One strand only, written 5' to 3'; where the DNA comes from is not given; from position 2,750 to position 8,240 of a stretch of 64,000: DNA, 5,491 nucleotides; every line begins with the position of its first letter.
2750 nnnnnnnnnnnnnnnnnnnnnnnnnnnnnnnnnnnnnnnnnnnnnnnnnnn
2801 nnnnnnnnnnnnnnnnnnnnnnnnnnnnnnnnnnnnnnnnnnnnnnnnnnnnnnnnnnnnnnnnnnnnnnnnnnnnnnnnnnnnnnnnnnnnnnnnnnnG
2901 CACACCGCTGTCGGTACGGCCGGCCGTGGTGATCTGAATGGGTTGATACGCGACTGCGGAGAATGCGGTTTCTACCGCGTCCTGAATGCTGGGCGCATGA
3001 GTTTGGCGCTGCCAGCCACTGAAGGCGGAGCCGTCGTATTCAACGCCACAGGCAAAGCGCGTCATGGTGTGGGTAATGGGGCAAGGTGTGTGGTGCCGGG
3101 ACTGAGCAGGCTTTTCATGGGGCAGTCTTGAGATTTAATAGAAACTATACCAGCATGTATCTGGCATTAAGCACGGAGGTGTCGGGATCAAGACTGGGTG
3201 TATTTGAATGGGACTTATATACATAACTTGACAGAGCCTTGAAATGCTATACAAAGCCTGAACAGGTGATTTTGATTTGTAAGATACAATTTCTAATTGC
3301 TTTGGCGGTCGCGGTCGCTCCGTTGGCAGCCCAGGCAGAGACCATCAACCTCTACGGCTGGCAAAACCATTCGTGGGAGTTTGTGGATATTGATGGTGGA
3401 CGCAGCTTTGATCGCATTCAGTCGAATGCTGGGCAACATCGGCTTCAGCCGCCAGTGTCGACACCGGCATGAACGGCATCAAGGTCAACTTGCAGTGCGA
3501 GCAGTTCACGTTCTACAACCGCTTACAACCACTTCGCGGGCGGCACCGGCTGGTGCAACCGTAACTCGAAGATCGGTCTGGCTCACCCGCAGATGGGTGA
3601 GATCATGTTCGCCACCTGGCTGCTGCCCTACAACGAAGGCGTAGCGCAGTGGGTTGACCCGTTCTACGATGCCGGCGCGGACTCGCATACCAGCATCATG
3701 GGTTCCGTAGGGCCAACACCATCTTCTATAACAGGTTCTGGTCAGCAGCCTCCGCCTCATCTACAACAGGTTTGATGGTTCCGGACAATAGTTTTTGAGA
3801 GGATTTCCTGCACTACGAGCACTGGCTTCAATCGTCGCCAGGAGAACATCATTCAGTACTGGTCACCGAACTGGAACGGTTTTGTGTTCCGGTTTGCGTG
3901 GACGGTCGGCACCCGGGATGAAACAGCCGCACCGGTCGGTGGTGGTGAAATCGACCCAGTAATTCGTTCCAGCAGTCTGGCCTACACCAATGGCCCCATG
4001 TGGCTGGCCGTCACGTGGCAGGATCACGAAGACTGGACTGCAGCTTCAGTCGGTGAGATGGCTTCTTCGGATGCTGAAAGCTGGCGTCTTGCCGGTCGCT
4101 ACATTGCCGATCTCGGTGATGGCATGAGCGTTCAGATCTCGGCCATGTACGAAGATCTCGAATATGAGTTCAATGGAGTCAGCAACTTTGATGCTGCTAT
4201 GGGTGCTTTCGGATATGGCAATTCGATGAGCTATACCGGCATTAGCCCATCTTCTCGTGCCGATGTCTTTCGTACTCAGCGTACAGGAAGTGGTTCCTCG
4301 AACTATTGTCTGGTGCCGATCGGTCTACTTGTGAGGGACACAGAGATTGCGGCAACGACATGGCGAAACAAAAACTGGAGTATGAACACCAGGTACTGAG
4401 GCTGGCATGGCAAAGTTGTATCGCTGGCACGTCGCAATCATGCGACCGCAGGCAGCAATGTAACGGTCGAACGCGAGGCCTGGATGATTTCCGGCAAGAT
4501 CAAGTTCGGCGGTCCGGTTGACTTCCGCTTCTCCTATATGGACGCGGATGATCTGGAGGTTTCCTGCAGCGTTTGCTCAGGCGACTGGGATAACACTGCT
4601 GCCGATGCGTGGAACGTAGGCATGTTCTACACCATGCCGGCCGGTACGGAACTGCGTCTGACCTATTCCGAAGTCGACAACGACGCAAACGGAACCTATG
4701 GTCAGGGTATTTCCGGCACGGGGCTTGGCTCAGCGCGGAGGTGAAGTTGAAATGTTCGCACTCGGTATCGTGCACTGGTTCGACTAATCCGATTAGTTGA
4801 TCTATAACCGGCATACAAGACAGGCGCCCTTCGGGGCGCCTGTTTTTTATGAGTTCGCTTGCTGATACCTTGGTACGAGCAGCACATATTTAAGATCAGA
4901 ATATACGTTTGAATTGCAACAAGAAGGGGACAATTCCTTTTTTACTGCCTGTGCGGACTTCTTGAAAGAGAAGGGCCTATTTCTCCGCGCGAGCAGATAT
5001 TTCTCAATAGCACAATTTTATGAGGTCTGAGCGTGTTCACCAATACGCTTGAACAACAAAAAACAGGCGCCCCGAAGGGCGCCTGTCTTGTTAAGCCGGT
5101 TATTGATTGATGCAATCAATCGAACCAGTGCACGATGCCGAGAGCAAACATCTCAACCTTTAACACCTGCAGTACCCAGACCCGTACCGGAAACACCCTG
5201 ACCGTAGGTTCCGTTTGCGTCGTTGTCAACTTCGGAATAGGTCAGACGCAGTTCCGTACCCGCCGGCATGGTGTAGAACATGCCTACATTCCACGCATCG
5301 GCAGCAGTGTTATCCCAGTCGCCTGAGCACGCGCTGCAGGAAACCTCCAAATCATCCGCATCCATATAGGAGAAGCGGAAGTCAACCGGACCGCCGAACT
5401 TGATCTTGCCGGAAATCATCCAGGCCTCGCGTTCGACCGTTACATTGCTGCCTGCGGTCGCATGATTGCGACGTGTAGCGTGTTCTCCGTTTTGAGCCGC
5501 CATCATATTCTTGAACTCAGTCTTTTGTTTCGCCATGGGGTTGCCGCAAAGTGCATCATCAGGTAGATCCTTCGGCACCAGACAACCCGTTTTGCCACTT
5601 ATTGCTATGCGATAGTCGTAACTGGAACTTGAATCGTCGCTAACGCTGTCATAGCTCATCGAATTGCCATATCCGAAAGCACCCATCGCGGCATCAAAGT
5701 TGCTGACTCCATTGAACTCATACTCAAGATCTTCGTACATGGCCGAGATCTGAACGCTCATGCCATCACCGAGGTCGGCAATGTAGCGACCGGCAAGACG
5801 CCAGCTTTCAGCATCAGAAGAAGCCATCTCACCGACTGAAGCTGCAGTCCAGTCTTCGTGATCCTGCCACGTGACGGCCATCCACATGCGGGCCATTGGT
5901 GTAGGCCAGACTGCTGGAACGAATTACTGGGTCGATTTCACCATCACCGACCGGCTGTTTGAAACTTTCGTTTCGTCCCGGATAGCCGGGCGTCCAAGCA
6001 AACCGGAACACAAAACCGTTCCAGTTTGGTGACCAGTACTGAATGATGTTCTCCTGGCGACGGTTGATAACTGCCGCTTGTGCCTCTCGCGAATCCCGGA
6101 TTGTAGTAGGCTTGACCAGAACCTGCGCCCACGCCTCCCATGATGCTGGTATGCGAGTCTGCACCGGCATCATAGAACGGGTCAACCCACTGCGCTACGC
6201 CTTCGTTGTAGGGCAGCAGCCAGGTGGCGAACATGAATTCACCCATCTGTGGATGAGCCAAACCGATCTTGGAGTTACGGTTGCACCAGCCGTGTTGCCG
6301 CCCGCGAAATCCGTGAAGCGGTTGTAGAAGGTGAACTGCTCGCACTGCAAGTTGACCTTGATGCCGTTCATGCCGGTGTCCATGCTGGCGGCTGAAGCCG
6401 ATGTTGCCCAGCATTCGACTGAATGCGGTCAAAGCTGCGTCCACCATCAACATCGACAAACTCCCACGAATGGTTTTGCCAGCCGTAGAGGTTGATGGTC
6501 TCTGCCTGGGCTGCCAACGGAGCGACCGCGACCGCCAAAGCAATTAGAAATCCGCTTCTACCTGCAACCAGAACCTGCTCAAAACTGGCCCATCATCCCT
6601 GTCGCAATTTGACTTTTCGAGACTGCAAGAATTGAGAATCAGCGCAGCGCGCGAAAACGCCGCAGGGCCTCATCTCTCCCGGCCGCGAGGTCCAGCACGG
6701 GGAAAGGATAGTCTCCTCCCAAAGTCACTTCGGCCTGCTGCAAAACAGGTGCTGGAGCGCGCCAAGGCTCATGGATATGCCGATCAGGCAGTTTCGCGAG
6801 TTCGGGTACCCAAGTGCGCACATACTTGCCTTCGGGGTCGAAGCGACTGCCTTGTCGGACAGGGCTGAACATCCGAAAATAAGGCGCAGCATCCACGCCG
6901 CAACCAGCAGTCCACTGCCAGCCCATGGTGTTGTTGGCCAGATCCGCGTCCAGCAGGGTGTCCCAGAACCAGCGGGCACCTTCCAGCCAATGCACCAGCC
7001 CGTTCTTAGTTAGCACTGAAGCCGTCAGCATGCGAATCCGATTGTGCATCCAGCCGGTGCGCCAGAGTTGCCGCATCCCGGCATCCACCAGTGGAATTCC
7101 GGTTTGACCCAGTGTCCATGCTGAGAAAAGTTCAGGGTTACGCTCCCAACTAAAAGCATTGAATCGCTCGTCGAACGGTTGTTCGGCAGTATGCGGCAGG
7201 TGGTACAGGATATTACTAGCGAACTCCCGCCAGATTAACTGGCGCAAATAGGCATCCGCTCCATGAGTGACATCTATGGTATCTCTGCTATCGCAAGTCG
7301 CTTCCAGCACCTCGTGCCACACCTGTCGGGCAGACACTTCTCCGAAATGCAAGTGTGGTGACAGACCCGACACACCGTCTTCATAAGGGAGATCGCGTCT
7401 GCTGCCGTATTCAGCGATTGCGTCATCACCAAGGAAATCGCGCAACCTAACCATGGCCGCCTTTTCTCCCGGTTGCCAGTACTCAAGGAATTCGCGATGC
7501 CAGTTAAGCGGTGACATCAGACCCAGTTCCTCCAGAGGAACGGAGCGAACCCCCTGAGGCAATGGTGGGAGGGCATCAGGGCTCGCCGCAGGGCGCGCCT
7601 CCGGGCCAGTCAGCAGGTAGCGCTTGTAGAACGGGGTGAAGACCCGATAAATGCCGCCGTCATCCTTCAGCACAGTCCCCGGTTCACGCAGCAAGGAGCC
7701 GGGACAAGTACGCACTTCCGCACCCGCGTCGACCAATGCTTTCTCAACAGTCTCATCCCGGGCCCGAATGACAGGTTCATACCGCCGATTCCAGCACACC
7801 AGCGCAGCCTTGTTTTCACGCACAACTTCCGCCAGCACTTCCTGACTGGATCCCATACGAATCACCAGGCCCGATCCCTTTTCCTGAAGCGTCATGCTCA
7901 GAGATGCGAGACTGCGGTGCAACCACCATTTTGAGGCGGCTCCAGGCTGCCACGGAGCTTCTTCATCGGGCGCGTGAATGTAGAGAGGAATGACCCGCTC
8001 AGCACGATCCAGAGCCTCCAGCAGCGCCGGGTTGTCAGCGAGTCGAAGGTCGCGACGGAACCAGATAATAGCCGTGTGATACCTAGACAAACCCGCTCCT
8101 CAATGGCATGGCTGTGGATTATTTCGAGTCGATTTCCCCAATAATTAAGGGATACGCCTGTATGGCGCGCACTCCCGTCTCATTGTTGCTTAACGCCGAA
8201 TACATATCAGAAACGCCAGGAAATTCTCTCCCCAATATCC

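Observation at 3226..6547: Inverted paralogous porin gene pair with hypervariable loop blocks, mirrored terminators, one copy promoterless/5'-truncated; both reading frames disrupted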

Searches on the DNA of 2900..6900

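Call 46: search_rna_families(source=window, start=2900, end=6900, threshold=evalue, max_evalue=1)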
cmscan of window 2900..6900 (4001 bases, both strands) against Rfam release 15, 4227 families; matches with E-value up to 1: 6.
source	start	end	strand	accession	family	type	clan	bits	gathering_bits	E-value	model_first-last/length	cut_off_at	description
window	5054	5161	-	RF02076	STnc100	Gene; sRNA;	-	24.1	47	0.023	1-206/206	no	Gammaproteobacterial sRNA STnc100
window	5055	5155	-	RF02538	TarB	Gene; sRNA;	-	23.7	80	0.26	1-79/79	no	Vibrio ToxT activated RNA TarB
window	4782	4848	+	RF01408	sraL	Gene; sRNA;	-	23.5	39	0.027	1-142/142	no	sraL Hfq binding RNA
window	4703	4847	+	RF00126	ryfA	Gene; sRNA;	-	23.4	80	0.0042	1-296/296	no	ryfA RNA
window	5059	5214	-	RF00126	ryfA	Gene; sRNA;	-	20.6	80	0.027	1-296/296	no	ryfA RNA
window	5058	5224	-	RF01408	sraL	Gene; sRNA;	-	20.4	39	0.17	1-142/142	no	sraL Hfq binding RNA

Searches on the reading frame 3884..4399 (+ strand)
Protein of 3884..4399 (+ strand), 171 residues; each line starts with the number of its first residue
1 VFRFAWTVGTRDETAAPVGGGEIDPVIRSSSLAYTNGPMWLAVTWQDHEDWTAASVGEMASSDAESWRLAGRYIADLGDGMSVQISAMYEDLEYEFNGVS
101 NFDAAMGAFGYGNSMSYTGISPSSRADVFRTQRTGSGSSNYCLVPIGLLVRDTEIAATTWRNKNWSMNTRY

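Call 51: search_protein_families(library=pfam, proteins=[window:3884-4399:+], max_evalue=0.01)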
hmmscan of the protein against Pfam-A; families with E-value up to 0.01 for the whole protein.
window:3884-4399:+ (171 aa): 0 families
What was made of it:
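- On General bacterial porin (Pfam Porin_4, 16-strand barrel): The isolated window ORF fragments give no hit on their own (call 51).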

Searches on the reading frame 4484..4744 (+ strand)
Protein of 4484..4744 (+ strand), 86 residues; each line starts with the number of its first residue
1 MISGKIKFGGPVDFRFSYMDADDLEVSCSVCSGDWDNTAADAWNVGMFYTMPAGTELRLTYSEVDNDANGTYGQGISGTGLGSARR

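Call 43: find_encoding_contigs(protein=window:4484-4744:+, flank=3000, max_places=5)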
Protein window:4484-4744:+ (86 aa): no gene with exactly this product is on record in the collection.

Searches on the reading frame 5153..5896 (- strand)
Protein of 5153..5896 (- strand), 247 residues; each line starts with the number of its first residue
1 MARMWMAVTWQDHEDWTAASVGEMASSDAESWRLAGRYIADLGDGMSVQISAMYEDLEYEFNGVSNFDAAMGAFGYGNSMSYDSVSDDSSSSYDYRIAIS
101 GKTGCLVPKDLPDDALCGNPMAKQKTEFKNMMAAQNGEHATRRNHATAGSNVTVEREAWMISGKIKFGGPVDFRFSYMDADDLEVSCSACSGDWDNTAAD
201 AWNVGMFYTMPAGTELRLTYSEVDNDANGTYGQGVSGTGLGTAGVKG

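Call 19: find_encoding_contigs(protein=window:5153-5896:-, flank=3000, max_places=5)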
Protein window:5153-5896:- (247 aa): no gene with exactly this product is on record in the collection.

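Call 51: search_protein_families(library=pfam, proteins=[window:5153-5896:-], max_evalue=0.01)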
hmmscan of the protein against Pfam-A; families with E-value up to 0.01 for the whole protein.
window:5153-5896:- (247 aa): 0 families

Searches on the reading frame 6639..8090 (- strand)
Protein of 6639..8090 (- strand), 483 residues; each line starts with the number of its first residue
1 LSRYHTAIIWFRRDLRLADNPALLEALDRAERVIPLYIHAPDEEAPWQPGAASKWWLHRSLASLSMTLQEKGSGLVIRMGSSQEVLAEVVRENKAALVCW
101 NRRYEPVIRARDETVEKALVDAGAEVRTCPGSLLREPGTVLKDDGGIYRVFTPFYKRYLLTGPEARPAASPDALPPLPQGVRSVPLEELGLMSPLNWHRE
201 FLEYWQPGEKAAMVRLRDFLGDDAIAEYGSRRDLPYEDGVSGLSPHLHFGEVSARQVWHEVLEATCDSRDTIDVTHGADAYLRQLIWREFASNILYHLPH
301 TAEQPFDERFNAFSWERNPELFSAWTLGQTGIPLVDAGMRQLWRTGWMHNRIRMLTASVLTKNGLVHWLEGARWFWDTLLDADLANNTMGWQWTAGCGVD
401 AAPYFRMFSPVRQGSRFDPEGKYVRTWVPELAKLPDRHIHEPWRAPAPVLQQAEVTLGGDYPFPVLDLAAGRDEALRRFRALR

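Call 11: find_encoding_contigs(protein=window:6639-8090:-, flank=10000, max_places=10)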
Protein window:6639-8090:- (483 aa): no gene with exactly this product is on record in the collection.

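Call 57: find_homologous_proteins(query=window:6639-8090:-, max_evalue=1e-100)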
Query window:6639-8090:- (483 aa): 7746 proteins with E <= 1e-100 among 8000 candidates; the best 120 are listed.
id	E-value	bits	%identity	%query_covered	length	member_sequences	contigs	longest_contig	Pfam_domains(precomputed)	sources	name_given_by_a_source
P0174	7.7e-259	878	77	99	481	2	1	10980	PF00875.25,PF03441.20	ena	-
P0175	2.2e-224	764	67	99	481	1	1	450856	PF00875.25,PF03441.20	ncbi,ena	-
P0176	1.5e-219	748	68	99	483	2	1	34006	PF00875.25,PF03441.20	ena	-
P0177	1.4e-215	735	68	99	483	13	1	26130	PF00875.25,PF03441.20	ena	-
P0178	1.7e-213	728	66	99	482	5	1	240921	PF00875.25,PF03441.20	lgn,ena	-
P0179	4.0e-213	727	66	99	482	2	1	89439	PF00875.25,PF03441.20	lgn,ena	-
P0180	1.5e-210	718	66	99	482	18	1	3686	PF00875.25,PF03441.20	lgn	-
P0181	3.2e-206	704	63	99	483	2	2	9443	PF00875.25,PF03441.20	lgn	-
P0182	4.8e-206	704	63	99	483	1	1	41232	PF00875.25,PF03441.20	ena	-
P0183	5.4e-198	677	60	100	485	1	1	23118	PF00875.25,PF03441.20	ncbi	-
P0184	5.8e-197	674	63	99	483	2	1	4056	PF00875.25,PF03441.20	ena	-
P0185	1.6e-194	666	61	99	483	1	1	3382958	PF00875.25,PF03441.20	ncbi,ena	-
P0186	4.2e-191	654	61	99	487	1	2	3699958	PF00875.25,PF03441.20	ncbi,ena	-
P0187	7.4e-188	644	59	99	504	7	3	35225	PF00875.25,PF03441.20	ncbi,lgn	-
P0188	1.6e-187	642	59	99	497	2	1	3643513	PF00875.25,PF03441.20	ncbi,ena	-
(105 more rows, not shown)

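Call 58: find_encoding_contigs(protein=P0174, flank=10000, max_places=4)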
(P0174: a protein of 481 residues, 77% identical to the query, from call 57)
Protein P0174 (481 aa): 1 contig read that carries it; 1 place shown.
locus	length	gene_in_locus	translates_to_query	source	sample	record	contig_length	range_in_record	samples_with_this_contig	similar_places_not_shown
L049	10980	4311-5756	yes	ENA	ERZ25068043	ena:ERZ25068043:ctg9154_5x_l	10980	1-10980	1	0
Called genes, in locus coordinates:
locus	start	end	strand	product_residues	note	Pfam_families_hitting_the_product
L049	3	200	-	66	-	?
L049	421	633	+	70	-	-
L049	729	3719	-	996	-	PF12462:Helicase_IV_N (faint), PF00580:UvrD-helicase, PF13245:AAA_19, PF13361:UvrD_C, PF13538:UvrD_C_2 (faint), PF01396:Zn_ribbon_Top1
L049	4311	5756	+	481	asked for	PF00875:DNA_photolyase, PF03441:FAD_binding_7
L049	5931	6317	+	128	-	PF01610:DDE_Tnp_ISL3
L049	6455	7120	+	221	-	PF04333:MlaA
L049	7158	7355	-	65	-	-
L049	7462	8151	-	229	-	PF00520:Ion_trans (weak)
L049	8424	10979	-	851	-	?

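Call 63: search_protein_families(library=pfam, proteins=[window:6639-8090:-])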
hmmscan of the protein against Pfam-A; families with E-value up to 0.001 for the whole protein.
window:6639-8090:- (483 aa): 2 families
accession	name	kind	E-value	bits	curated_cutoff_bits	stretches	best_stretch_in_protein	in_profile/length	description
PF03441.19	FAD_binding_7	-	1.4e-84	282.9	27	1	282-480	2-202/203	FAD binding domain of DNA photolyase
PF00875.24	DNA_photolyase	-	2.2e-51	174.5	26.6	1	7-166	1-160/164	DNA photolyase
